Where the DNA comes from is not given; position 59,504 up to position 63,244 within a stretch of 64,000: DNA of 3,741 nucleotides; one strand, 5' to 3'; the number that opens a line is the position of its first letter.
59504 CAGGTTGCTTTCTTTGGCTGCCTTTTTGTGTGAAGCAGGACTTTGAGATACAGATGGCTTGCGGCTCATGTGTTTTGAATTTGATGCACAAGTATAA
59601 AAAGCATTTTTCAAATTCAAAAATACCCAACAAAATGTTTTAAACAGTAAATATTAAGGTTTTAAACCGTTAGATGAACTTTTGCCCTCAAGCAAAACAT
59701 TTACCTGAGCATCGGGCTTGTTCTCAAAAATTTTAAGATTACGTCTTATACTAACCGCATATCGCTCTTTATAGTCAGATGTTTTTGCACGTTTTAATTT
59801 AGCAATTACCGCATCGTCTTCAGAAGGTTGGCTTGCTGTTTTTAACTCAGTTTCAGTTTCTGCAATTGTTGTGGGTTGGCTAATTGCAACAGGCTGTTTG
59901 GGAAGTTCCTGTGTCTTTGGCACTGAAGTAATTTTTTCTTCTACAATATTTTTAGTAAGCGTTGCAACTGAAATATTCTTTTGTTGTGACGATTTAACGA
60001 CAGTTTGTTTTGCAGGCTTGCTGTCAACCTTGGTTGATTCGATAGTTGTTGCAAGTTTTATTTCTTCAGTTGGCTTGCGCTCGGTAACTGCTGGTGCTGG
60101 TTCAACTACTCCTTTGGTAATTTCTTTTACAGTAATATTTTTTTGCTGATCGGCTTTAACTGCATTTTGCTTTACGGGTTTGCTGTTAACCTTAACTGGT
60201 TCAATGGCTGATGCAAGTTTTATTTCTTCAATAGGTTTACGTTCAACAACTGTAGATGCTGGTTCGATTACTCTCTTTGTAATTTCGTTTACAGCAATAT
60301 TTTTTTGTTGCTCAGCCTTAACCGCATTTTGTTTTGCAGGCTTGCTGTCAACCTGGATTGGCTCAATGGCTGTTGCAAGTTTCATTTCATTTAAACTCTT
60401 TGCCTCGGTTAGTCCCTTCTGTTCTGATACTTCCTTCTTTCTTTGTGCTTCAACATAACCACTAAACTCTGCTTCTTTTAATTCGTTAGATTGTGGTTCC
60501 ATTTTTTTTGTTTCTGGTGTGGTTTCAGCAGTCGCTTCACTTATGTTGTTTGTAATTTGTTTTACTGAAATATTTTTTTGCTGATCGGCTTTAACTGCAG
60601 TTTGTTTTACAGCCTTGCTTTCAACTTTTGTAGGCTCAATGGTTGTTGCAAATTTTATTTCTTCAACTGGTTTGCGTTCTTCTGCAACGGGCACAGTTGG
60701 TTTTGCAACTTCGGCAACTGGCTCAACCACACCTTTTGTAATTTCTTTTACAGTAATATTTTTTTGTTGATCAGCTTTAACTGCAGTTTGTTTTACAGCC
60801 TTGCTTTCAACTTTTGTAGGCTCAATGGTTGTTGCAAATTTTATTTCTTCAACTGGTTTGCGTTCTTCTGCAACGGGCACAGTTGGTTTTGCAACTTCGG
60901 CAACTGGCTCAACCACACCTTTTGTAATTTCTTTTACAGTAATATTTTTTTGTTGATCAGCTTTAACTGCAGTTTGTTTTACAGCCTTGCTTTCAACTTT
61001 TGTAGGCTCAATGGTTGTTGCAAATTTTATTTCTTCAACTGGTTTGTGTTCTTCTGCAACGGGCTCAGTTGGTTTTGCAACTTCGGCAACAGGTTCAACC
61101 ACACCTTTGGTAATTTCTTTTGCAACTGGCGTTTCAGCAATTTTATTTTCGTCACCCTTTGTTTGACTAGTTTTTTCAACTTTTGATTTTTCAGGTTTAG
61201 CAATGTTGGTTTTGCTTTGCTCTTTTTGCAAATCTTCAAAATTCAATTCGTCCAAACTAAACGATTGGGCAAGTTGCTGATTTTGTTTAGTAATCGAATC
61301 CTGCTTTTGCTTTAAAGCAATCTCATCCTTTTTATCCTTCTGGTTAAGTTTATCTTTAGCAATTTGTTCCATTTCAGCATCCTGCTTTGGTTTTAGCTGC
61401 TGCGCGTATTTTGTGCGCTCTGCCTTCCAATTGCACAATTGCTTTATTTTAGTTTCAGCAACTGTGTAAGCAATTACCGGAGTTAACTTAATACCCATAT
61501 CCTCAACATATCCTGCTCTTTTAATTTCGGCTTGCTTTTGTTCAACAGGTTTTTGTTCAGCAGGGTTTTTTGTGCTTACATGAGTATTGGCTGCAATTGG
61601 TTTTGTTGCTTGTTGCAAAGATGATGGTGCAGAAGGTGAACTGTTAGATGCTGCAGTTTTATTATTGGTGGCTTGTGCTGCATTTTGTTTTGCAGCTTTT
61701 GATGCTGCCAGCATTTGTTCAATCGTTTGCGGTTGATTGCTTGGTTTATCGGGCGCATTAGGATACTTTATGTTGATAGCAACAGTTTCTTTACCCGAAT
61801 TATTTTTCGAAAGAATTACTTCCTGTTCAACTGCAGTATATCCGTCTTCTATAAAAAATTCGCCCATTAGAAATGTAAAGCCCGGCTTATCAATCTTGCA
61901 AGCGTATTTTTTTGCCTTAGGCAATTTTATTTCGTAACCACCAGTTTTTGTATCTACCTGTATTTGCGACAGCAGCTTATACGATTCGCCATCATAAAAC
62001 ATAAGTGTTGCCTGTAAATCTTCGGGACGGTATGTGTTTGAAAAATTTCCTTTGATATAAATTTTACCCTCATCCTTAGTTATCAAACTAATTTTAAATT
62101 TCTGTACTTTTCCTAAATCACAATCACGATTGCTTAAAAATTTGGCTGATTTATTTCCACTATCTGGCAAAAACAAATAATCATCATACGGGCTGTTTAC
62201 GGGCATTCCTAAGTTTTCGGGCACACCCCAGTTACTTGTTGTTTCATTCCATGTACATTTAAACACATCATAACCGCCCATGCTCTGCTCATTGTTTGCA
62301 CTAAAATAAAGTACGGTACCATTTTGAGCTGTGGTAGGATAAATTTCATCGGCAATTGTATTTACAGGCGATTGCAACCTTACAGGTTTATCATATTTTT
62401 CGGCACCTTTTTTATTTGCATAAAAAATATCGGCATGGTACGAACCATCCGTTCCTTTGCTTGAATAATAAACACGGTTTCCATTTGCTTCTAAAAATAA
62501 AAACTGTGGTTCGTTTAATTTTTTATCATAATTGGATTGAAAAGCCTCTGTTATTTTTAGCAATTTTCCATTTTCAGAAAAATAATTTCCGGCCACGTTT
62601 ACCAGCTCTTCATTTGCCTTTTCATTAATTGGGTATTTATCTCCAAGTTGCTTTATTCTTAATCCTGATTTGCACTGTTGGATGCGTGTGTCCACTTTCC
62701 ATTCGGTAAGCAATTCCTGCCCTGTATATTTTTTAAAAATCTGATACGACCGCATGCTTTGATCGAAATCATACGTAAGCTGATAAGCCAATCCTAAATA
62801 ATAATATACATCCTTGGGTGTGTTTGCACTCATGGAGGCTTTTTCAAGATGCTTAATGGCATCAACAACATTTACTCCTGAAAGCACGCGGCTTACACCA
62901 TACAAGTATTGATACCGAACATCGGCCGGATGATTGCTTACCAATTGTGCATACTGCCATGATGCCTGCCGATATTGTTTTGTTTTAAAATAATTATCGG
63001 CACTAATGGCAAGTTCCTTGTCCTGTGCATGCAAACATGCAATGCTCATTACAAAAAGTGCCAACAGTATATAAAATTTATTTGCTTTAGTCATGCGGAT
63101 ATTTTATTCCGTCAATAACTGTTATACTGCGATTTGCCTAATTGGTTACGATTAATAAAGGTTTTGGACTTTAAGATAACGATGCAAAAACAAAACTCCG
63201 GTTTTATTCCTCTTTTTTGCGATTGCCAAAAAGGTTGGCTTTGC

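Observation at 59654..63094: TPR/PD40 'OmpA-family-like' N-terminus fused to a recently homogenised 62-aa tandem repeat array in place of an OmpA domain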

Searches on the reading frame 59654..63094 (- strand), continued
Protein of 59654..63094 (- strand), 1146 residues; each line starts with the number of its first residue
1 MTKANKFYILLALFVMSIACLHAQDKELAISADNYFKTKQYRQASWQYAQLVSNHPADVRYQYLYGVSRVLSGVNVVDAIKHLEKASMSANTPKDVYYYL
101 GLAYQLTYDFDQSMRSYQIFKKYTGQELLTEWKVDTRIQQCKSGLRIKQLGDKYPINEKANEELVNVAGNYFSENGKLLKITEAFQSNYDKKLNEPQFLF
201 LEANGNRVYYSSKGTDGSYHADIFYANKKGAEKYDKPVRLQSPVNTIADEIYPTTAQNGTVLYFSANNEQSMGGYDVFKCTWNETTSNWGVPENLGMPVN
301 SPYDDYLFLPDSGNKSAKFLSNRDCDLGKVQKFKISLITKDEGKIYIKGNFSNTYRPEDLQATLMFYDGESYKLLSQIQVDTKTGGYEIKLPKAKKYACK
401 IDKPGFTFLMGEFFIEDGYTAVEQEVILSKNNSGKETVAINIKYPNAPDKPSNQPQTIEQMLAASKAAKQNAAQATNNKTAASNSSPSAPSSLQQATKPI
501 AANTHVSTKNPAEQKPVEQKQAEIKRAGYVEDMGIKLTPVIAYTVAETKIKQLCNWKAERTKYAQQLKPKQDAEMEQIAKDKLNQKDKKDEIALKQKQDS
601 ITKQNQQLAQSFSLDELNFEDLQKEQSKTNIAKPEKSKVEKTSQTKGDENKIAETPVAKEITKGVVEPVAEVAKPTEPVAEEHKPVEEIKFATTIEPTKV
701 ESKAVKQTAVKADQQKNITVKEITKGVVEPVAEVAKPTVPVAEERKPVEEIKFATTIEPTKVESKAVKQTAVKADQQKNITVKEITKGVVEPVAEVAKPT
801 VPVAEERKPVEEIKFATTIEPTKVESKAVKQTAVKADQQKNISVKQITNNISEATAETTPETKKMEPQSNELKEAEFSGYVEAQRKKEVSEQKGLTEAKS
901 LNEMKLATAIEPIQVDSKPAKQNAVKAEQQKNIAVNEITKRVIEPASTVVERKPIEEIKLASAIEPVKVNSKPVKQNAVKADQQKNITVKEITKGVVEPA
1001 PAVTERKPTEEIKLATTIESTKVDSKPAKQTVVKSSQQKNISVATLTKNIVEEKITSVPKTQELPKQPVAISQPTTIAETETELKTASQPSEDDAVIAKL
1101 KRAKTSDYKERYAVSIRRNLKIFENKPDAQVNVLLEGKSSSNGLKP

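Call 66: find_encoding_contigs(protein=P0025, flank=6000, max_places=2)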
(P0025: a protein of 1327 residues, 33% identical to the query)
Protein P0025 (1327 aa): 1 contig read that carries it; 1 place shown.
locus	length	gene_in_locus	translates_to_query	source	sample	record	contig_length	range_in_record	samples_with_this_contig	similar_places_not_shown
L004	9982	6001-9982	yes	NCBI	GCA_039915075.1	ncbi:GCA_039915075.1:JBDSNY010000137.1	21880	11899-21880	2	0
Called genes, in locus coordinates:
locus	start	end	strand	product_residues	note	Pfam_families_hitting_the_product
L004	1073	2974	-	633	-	PF02254:TrkA_N (faint), PF22614:Slo-like_RCK (weak), PF06241:Castor_Poll_mid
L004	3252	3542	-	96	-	-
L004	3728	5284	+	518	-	PF10255:Paf67 (faint)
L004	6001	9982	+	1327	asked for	PF07676:PD40 (weak)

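Call 67: find_encoding_contigs(protein=P0026, flank=6000, max_places=2)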
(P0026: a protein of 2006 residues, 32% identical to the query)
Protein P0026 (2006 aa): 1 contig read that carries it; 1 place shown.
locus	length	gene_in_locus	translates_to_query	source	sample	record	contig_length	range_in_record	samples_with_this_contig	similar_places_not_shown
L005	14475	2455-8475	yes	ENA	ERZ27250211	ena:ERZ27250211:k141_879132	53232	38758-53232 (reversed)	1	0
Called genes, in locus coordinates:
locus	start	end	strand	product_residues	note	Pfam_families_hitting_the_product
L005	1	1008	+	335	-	?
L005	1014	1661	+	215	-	PF02660:G3P_acyltransf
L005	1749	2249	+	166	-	-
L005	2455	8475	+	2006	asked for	PF07676:PD40 (weak), PF02095:Extensin_1 (weak), PF05036:SPOR (faint)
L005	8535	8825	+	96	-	PF02617:ClpS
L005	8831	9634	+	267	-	PF01435:Peptidase_M48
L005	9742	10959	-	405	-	PF00188:CAP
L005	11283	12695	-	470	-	PF01938:TRAM (weak), PF05958:tRNA_U5-meth_tr, PF02475:TRM5-TYW2_MTfase (weak), PF05175:MTS (weak), PF13847:Methyltransf_31, PF13649:Methyltransf_25 (weak)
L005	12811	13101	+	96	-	-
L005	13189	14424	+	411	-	PF00202:Aminotran_3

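Call 68: find_encoding_contigs(protein=P0031, flank=6000, max_places=2)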
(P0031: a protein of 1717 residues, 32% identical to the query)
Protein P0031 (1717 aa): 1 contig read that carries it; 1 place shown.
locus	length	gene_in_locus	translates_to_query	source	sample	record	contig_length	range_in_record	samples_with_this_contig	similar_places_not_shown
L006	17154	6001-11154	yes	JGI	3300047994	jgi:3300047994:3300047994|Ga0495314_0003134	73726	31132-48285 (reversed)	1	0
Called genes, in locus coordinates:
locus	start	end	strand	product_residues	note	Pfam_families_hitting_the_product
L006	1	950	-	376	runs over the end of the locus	PF13181:TPR_8 (faint), PF00515:TPR_1 (faint), PF07719:TPR_2 (faint), PF13174:TPR_6 (faint), PF13371:TPR_9 (faint), PF13374:TPR_10 (faint), PF13414:TPR_11 (faint), PF13432:TPR_16 (faint), +2 more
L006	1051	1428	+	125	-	PF13585:CHU_C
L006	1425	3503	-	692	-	PF00041:fn3 (faint), PF13585:CHU_C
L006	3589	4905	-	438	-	PF05193:Peptidase_M16_C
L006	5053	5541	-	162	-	PF04461:YajQ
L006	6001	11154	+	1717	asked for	PF07676:PD40 (faint)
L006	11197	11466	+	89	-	PF02617:ClpS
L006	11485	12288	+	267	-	PF01435:Peptidase_M48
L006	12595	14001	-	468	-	PF01565:FAD_binding_4, PF02913:FAD-oxidase_C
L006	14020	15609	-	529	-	PF07690:MFS_1, PF00854:PTR2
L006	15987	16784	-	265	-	PF19293:CdaA_N, PF02457:DAC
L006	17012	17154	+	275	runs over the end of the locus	-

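Call 80: search_protein_families(library=pfam, proteins=[L005:1749-2249:+], max_evalue=1)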
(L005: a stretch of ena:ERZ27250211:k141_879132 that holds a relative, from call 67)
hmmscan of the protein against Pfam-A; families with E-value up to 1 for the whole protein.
L005:1749-2249:+ (166 aa): 3 families
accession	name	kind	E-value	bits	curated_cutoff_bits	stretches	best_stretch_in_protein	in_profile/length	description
PF12702.13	Lipocalin_3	-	0.026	15.1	20.2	1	65-122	3-54/94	Lipocalin-like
PF13627.12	LptM_cons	-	0.065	13.5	27.3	1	5-18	2-15/23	LPS-assembly lipoprotein LptM, conserved region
PF14366.11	DUF4410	-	0.16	12.4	26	1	94-142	44-93/120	Domain of unknown function (DUF4410)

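Call 81: search_protein_families(library=ncbifam, proteins=[L005:2455-8475:+], max_evalue=1)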
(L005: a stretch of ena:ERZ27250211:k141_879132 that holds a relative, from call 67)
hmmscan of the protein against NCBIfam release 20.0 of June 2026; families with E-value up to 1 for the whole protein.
L005:2455-8475:+ (2006 aa): 4 families
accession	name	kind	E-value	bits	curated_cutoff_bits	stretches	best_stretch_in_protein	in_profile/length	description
NF053607.1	CHU_0125_OmpA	equivalog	4.6e-31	108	620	2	141-420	223-492/639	CHU_0125 family OmpA-like outer membrane integrity protein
NF052230.1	T9SS_PorE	exception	1.8e-23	82.7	600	1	207-372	286-444/648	PorE family type IX secretion system protein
NF040959.1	MamA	equivalog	1.8e-06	27.5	200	1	22-124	64-165/204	magnetosome protein MamA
TIGR02552.1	LcrH_SycD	equivalog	0.045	13.5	104.8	1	30-130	19-118/136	SycD/LcrH family type III secretion system chaperone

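Call 94: search_protein_families(library=ncbifam, proteins=[L006:6001-11154:+], max_evalue=10)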
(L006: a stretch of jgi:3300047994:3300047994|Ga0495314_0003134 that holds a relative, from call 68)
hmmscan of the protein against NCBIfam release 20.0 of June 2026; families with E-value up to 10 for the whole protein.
L006:6001-11154:+ (1717 aa): 4 families
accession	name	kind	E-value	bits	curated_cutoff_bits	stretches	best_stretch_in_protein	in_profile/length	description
NF052230.1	T9SS_PorE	exception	7e-27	94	600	2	186-400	286-490/648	PorE family type IX secretion system protein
NF053607.1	CHU_0125_OmpA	equivalog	2.3e-25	89.2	620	2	185-319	280-409/639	CHU_0125 family OmpA-like outer membrane integrity protein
TIGR02552.1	LcrH_SycD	equivalog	0.0069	16.1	104.8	1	16-115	28-125/136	SycD/LcrH family type III secretion system chaperone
NF003817.0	PRK05408.1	equivalog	0.99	9.3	74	1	792-821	35-64/90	oxidative damage protection protein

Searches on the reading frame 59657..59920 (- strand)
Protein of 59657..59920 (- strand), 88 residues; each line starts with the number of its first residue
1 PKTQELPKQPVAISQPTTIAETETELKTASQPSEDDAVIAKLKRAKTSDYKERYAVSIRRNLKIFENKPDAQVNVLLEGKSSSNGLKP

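Call 14: search_protein_families(library=pfam, proteins=[window:59657-59920:-], max_evalue=10)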
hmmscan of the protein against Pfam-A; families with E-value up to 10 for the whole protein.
seq(88 aa): 0 families

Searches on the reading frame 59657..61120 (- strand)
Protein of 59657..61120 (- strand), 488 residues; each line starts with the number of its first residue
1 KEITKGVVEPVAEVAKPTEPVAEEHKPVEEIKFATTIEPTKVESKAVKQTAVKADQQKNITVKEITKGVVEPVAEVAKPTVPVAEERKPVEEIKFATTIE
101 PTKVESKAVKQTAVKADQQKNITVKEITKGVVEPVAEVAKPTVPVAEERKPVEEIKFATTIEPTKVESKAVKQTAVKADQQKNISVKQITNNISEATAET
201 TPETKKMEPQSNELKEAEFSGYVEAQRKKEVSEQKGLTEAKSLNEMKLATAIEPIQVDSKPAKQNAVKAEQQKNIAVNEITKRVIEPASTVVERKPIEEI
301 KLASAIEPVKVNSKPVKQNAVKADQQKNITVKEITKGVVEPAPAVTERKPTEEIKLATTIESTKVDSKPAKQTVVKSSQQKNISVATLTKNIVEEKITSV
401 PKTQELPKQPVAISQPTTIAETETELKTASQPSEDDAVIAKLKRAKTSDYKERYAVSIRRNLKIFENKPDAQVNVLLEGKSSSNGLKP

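Call 22: search_protein_representatives(protein=window:59657-61120:-)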
Query: 488 residues. Proteins with E-value up to 0.001 (for the whole library): 0; up to 1e-10: 0; up to 1e-30: 0. The best 0 are listed.
